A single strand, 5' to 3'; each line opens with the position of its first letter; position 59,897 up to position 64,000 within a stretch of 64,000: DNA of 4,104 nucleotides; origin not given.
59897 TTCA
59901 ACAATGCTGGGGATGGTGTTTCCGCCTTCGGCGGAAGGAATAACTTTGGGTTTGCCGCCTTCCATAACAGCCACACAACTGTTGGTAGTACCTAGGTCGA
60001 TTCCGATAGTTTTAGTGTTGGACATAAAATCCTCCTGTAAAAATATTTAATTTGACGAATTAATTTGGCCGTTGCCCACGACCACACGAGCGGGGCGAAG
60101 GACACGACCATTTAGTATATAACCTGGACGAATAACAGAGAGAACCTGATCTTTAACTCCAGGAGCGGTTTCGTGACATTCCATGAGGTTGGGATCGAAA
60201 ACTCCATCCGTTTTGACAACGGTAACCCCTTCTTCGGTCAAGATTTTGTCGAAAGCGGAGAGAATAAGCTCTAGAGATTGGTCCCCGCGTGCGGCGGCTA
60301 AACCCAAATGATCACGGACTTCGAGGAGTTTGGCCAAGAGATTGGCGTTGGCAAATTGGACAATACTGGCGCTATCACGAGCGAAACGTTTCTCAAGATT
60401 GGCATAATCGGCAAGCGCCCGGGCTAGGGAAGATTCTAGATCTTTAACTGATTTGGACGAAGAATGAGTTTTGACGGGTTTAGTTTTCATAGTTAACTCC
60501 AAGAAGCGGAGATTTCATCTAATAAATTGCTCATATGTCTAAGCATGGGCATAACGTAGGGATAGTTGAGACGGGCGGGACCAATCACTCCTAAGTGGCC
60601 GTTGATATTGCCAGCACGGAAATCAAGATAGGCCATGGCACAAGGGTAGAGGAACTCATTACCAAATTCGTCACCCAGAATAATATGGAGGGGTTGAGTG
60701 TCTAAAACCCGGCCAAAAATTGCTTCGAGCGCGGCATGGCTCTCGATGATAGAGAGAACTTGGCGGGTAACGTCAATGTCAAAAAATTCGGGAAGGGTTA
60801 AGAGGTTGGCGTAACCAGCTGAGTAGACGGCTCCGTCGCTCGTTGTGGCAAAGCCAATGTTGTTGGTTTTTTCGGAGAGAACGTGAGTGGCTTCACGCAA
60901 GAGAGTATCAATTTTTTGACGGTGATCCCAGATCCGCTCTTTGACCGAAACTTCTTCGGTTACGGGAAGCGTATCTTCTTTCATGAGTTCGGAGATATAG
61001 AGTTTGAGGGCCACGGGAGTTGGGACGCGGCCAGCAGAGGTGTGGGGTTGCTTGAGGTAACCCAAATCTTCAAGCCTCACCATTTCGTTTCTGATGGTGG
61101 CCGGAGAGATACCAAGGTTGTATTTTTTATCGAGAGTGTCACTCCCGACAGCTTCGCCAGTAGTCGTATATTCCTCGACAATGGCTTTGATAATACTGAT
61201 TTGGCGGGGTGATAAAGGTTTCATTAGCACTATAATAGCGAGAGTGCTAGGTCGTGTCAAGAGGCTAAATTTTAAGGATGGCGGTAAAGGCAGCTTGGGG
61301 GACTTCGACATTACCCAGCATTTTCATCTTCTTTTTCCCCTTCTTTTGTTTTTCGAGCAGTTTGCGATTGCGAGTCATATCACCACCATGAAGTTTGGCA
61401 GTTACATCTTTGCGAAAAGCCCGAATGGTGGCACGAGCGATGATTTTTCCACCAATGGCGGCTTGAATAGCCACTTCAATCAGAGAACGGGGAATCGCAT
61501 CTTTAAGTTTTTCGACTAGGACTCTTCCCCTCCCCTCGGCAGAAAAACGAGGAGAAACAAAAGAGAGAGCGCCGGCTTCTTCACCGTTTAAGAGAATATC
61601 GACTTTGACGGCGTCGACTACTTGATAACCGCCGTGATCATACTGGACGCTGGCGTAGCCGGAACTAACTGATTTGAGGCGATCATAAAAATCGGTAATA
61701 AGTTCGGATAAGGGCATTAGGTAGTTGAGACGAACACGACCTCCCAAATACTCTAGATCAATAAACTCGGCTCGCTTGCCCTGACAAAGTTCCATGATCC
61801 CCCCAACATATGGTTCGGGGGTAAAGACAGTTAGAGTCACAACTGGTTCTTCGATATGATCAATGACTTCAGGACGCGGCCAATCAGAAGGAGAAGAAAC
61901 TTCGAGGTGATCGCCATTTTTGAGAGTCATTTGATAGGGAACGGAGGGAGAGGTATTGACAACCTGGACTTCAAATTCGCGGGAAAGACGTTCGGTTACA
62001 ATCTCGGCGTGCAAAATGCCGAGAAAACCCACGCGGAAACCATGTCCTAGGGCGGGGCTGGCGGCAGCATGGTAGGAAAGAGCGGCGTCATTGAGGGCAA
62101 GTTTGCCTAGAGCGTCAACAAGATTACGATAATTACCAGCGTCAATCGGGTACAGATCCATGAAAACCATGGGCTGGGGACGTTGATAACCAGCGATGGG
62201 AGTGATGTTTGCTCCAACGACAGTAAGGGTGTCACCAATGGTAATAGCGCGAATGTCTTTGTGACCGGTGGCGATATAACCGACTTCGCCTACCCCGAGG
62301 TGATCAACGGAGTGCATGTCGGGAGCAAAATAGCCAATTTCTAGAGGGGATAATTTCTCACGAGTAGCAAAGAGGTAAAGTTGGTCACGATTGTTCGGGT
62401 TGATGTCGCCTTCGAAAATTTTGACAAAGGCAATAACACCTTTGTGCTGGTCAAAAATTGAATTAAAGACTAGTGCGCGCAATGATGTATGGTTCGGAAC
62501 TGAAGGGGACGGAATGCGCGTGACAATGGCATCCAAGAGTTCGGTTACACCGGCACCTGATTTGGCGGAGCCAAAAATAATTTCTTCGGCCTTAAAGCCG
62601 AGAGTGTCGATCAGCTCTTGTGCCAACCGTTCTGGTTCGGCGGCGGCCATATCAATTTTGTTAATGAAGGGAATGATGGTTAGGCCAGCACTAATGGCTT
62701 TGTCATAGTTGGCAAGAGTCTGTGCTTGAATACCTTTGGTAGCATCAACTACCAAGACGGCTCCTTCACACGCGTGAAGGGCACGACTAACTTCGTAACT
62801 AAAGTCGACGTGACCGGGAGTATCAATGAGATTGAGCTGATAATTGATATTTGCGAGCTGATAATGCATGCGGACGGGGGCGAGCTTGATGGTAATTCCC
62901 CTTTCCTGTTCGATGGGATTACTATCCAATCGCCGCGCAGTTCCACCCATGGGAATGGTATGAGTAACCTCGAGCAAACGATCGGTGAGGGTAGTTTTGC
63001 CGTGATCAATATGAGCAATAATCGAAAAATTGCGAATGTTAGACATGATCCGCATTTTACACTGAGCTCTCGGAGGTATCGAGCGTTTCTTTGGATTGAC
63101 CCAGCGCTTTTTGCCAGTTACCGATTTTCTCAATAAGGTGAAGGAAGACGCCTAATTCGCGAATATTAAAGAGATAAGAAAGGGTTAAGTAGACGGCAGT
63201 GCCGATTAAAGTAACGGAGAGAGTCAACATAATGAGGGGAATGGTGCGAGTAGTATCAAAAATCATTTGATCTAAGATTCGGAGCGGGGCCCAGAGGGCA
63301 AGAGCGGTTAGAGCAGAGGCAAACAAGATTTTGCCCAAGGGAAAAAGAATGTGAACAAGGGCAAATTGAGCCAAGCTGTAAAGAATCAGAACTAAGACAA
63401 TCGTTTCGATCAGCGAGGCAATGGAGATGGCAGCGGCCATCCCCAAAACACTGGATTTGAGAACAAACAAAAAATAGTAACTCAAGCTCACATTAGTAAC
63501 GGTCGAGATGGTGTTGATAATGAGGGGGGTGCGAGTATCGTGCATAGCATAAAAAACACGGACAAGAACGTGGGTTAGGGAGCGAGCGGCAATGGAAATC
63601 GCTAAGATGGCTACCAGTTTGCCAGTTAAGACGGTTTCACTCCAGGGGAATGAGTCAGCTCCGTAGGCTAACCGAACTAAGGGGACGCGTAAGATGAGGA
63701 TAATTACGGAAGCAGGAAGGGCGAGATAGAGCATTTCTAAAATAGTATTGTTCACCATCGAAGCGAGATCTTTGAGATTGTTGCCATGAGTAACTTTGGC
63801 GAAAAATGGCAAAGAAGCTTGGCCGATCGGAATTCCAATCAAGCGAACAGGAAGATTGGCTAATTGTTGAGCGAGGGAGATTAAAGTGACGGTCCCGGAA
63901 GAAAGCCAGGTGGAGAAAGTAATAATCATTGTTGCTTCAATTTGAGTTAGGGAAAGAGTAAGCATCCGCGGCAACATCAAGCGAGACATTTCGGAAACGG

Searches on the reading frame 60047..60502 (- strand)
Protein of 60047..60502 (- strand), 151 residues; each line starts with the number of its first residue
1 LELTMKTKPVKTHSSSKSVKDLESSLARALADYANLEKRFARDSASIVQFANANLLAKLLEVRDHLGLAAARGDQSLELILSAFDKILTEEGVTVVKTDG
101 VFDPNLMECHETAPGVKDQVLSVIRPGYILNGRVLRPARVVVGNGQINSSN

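Call 3: search_protein_families(library=pfam, proteins=[window:60047-60502:-], max_evalue=0.1)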
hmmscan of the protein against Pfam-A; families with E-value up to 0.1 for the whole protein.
window:60047-60502:- (151 aa): 2 families
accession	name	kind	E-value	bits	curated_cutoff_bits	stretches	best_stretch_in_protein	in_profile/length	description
PF01025.24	GrpE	-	5.2e-26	91.7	25.8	1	14-143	22-164/165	GrpE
PF19901.4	DUF6374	-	0.067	13.2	25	0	48-74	7-29/59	Family of unknown function (DUF6374)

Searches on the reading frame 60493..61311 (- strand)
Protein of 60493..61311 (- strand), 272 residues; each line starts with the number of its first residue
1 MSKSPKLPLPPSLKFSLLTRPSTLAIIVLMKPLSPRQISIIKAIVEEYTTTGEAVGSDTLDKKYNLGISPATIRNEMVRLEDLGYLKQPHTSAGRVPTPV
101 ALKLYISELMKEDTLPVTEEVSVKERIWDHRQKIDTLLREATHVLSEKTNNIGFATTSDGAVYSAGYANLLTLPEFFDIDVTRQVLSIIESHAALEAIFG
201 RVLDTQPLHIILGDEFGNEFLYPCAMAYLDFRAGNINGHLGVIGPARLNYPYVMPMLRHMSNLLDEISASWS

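Call 3: search_protein_families(library=pfam, proteins=[window:60493-61311:-], max_evalue=0.1)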
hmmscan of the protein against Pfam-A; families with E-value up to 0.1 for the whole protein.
window:60493-61311:- (272 aa): 4 families
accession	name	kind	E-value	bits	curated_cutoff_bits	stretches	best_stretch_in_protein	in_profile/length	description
PF01628.27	HrcA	-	3.1e-15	57.2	22.2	1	123-254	94-215/215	HrcA protein C terminal domain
PF03444.21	HrcA_DNA-bdg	-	0.001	19.2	21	1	33-101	2-69/79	Winged helix-turn-helix transcription repressor, HrcA DNA-binding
PF01726.22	LexA_DNA_bind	-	0.0053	16.9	23.7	1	30-88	1-58/65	LexA DNA binding domain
PF08220.18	HTH_DeoR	-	0.071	13.3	21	0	66-91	24-49/57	DeoR-like helix-turn-helix domain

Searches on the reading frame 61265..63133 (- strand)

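Call 57: search_protein_families(library=pfam, proteins=[window:61265-63133:-], max_evalue=0.001)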
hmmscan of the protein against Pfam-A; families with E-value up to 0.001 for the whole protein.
window:61265-63133:- (622 aa): 6 families
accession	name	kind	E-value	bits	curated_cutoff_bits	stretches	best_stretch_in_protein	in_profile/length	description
PF00009.33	GTP_EFTU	-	3.3e-56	190.3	26.5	1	32-209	2-188/188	Elongation factor Tu GTP binding domain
PF06421.17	LepA_C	-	9e-42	142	29.7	1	515-621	1-107/107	GTP-binding protein LepA C-terminus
PF00679.30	EFG_C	-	9.7e-21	74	27.9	1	427-512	2-87/89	Elongation factor G C-terminus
PF14492.12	EFG_III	-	0.00011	22.6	27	1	319-392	2-72/75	Elongation Factor G, domain III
PF01926.29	MMR_HSR1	-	0.00068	20.2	21.9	0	44-146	10-102/113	50S ribosome-binding GTPase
PF22042.2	EF-G_D2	-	0.00072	20.1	27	0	218-305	2-83/84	Elongation factor G domain 2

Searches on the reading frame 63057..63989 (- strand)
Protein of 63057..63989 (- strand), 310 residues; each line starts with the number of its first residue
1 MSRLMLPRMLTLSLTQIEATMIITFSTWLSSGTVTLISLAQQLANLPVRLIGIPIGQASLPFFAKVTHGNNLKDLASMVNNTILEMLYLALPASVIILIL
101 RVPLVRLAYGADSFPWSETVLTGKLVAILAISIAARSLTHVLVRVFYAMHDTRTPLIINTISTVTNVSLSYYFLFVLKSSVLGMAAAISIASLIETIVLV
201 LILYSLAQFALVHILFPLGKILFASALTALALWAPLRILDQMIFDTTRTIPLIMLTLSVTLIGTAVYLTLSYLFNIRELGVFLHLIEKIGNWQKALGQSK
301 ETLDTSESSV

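Call 57: search_protein_families(library=pfam, proteins=[window:63057-63989:-], max_evalue=0.001)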
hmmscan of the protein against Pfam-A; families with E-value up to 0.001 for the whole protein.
window:63057-63989:- (310 aa): 2 families
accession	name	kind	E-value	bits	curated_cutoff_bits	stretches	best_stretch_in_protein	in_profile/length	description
PF03023.19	MurJ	-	4.3e-29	101.9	27.4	1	3-233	201-430/451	Lipid II flippase MurJ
PF01554.23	MatE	-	1.1e-08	35.3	24.9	1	9-171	3-160/161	MatE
